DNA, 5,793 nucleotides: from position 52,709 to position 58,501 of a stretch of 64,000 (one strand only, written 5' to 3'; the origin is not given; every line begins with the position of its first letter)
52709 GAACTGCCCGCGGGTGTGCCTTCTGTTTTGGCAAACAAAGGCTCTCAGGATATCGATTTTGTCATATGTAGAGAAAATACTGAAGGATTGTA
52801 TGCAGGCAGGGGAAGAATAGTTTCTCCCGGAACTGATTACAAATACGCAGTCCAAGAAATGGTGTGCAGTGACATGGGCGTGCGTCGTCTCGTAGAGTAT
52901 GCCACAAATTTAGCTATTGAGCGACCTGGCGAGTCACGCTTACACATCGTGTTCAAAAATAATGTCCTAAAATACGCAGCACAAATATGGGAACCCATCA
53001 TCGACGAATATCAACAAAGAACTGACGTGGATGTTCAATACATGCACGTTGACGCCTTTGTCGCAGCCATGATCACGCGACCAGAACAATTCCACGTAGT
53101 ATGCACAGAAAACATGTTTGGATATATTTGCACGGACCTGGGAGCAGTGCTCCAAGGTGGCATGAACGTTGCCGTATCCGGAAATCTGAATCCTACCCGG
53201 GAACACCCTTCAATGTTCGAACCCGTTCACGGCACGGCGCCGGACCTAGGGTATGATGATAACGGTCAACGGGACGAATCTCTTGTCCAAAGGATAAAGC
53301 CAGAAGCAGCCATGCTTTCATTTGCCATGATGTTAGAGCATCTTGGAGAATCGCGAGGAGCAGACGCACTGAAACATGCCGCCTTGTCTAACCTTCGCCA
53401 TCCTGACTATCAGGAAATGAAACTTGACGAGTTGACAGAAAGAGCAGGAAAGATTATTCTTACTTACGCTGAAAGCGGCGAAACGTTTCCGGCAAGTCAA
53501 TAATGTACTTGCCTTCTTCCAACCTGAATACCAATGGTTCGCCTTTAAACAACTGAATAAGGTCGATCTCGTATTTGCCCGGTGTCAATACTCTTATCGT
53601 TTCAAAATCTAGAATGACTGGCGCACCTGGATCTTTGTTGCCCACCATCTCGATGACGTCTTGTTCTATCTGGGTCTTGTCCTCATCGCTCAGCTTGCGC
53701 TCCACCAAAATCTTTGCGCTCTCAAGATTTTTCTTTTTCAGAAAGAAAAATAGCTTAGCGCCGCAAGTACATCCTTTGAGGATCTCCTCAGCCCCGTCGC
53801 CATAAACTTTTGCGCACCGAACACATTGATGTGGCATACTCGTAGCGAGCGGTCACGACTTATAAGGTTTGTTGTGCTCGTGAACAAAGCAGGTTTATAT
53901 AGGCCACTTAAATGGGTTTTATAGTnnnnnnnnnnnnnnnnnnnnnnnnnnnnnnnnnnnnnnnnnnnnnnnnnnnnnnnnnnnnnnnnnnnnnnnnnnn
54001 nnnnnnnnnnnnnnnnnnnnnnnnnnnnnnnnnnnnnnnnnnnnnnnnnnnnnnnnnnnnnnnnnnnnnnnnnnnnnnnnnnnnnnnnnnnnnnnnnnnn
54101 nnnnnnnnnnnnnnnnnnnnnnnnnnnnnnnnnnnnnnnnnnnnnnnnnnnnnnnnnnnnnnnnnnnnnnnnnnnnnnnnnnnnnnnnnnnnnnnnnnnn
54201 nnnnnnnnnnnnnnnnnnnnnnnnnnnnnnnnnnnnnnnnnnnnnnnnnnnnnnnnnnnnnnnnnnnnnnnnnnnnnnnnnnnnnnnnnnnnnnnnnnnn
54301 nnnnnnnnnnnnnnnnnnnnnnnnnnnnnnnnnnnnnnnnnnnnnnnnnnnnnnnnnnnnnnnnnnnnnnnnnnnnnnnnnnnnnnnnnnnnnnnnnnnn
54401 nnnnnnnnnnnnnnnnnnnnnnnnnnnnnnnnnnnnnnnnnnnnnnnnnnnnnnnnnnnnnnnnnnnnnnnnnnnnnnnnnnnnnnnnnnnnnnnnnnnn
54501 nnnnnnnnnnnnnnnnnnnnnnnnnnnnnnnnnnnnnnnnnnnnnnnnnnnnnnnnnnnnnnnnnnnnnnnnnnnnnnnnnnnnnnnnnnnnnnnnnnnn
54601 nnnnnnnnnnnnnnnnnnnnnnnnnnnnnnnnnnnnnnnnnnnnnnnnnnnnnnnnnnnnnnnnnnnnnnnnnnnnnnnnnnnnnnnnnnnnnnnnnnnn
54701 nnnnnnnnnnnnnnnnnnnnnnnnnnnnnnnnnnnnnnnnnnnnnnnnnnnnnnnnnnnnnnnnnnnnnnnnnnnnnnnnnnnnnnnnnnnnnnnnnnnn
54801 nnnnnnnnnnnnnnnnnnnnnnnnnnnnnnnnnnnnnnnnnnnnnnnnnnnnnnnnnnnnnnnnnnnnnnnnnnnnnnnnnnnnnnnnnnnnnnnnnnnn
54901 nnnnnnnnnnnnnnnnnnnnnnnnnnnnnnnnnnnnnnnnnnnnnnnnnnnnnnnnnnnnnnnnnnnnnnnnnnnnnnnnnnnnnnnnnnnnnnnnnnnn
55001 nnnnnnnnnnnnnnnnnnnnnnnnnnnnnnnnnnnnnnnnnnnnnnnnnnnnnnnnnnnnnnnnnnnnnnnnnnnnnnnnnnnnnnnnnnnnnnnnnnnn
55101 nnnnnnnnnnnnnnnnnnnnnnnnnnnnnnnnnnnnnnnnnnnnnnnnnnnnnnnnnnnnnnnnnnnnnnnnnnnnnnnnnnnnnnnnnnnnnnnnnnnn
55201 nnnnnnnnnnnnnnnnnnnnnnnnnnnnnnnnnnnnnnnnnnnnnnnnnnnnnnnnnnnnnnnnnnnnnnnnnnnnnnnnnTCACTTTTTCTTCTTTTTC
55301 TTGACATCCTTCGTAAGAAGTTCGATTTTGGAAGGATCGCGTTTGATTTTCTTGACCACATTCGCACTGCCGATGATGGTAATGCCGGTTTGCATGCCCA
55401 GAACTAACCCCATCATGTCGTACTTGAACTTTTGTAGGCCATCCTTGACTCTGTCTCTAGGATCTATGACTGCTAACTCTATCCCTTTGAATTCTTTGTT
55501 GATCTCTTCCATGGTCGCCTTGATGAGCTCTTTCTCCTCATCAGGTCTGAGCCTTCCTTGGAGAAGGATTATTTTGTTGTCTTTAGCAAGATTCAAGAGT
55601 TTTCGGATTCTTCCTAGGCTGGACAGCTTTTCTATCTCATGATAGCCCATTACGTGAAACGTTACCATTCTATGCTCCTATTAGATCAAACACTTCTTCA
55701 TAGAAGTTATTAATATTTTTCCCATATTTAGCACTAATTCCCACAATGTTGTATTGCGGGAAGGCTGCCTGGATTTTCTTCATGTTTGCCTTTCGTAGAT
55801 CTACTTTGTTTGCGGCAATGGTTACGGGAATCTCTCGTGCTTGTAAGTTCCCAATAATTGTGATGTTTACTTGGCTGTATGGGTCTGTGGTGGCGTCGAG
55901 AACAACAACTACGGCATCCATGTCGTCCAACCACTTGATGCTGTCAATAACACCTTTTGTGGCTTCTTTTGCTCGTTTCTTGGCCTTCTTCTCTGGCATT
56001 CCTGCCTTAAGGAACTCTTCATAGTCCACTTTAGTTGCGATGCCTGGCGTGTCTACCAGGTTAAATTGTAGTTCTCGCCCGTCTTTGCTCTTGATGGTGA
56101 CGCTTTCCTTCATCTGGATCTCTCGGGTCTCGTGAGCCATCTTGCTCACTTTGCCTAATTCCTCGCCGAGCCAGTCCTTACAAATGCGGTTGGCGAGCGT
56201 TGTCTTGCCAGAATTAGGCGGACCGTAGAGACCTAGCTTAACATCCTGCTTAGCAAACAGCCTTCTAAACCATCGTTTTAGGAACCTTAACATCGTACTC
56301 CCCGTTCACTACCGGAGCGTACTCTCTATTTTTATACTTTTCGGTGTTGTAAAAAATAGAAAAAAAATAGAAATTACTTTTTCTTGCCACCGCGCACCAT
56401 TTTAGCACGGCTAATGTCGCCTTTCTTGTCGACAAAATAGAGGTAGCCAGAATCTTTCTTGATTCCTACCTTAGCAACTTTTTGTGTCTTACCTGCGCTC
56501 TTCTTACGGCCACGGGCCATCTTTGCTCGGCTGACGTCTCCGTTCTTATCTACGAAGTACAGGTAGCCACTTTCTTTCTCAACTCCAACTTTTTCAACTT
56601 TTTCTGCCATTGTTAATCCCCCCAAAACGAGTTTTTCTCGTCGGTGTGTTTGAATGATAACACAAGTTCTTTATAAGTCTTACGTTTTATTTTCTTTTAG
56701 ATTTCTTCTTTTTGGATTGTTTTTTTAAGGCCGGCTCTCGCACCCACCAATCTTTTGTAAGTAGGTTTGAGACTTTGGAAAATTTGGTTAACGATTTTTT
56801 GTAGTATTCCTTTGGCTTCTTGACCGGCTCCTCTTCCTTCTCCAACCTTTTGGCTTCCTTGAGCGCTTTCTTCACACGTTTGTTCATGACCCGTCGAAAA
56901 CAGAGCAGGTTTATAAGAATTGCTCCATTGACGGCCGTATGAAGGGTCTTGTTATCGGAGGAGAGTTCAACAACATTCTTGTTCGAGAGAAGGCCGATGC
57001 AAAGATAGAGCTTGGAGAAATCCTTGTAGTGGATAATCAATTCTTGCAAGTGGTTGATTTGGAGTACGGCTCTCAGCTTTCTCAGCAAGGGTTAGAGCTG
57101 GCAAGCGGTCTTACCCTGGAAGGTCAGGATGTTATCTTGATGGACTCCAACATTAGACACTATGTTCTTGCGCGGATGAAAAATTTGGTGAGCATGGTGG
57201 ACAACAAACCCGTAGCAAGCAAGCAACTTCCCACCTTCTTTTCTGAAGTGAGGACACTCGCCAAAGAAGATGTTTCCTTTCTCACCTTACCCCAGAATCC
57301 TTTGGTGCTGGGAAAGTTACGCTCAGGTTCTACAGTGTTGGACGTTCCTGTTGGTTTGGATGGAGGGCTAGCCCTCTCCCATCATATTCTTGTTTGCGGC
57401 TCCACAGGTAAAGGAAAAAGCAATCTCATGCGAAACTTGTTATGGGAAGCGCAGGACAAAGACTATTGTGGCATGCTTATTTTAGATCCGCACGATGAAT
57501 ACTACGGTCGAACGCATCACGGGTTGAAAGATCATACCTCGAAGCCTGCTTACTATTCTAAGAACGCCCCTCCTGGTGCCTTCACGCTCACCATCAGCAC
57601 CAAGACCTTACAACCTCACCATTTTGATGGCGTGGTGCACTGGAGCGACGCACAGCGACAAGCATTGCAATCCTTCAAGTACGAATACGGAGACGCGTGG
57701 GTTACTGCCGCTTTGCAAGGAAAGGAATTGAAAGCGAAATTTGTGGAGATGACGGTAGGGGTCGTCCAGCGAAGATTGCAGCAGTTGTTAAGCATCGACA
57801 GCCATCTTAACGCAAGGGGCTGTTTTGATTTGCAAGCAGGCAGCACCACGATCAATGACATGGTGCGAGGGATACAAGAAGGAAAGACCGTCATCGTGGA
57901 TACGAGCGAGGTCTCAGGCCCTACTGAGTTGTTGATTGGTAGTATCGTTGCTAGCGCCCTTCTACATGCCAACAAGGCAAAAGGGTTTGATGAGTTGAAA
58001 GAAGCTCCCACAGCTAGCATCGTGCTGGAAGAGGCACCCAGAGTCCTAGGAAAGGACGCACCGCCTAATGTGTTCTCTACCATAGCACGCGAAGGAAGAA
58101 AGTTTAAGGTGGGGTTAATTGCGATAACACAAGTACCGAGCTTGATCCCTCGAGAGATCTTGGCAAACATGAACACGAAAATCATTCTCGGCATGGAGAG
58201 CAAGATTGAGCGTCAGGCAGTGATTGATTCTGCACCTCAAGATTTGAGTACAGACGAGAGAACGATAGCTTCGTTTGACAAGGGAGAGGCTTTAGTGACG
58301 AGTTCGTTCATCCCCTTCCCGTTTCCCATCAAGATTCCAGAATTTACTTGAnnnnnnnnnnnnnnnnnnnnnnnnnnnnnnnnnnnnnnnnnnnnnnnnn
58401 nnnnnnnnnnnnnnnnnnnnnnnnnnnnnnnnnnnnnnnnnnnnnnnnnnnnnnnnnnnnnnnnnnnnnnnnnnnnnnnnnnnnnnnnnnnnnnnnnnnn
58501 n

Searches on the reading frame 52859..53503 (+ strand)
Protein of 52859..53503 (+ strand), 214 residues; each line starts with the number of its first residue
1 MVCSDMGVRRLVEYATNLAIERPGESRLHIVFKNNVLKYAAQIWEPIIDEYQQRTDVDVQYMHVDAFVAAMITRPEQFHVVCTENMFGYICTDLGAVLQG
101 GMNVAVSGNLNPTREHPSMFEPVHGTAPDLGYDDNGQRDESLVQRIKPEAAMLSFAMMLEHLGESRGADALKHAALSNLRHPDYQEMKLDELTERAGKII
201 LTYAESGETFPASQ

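Call 8: search_protein_families(library=pfam, proteins=[window:52859-53503:+], max_evalue=0.001)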
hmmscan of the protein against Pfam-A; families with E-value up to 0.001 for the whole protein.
window:52859-53503:+ (214 aa): 1 family
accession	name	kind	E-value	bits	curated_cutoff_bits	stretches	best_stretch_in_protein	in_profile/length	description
PF00180.25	Iso_dh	-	6.9e-36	124.6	27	1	4-181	159-325/348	Isocitrate/isopropylmalate dehydrogenase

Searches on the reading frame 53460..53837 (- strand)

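Call 8: search_protein_families(library=pfam, proteins=[window:53460-53837:-], max_evalue=0.001)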
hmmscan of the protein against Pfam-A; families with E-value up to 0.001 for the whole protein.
window:53460-53837:- (125 aa): 1 family
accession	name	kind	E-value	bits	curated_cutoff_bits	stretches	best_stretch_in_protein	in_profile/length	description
PF09845.14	OapC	-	2.2e-22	80.2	23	1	2-120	1-132/133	Origin-associated protein OapC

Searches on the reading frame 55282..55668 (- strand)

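Call 8: search_protein_families(library=pfam, proteins=[window:55282-55668:-], max_evalue=0.001)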
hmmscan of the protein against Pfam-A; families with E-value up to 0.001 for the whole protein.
window:55282-55668:- (128 aa): 1 family
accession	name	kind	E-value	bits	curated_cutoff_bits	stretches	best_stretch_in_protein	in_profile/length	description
PF09846.14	OapB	-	3.8e-16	59.4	27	1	12-116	1-100/104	Origin-associated protein OapB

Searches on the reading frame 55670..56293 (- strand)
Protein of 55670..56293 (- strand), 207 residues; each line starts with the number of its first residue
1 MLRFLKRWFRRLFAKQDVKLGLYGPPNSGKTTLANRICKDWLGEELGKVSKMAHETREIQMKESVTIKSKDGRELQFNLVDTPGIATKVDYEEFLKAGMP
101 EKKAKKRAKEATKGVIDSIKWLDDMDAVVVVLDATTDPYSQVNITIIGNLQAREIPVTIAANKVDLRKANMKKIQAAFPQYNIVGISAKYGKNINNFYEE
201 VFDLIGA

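Call 8: search_protein_families(library=pfam, proteins=[window:55670-56293:-], max_evalue=0.001)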
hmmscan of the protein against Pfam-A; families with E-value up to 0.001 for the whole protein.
window:55670-56293:- (207 aa): 9 families
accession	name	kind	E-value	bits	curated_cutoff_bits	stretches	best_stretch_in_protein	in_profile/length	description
PF01926.29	MMR_HSR1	-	3e-15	56.8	21.9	1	20-163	2-113/113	50S ribosome-binding GTPase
PF00009.33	GTP_EFTU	-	6.7e-12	45.8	26.5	2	122-204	90-185/188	Elongation factor Tu GTP binding domain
PF00735.24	Septin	-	5.5e-07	29.6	26.2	1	20-93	7-80/280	Septin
PF02421.24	FeoB_N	-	1.6e-06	28.2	27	1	20-199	3-154/156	Ferrous iron transport protein B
PF00004.35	AAA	-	1.4e-05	26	21.2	1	22-166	3-113/131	ATPase family associated with various cellular activities (AAA)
PF03193.22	RsgA_GTPase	-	0.00012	22.3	30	0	125-197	23-100/174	RsgA GTPase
PF08477.19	Roc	-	0.00017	22.3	27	0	19-84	1-65/119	Ras of Complex, Roc, domain of DAPkinase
PF09439.16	SRPRB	-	0.00019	21.3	25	0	22-91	8-61/178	Signal recognition particle receptor beta subunit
PF16897.10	MMR_HSR1_Xtn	-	0.00062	20.2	35.2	0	155-204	56-103/106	C-terminal region of MMR_HSR1 domain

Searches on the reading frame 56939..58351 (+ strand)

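Call 8: search_protein_families(library=pfam, proteins=[window:56939-58351:+], max_evalue=0.001)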
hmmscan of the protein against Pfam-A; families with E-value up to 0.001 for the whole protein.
window:56939-58351:+ (470 aa): 1 family
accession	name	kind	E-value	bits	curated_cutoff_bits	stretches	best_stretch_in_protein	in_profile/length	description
PF01935.23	DUF87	-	3.4e-21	76.8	23.2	1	123-336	2-215/220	Helicase HerA, central domain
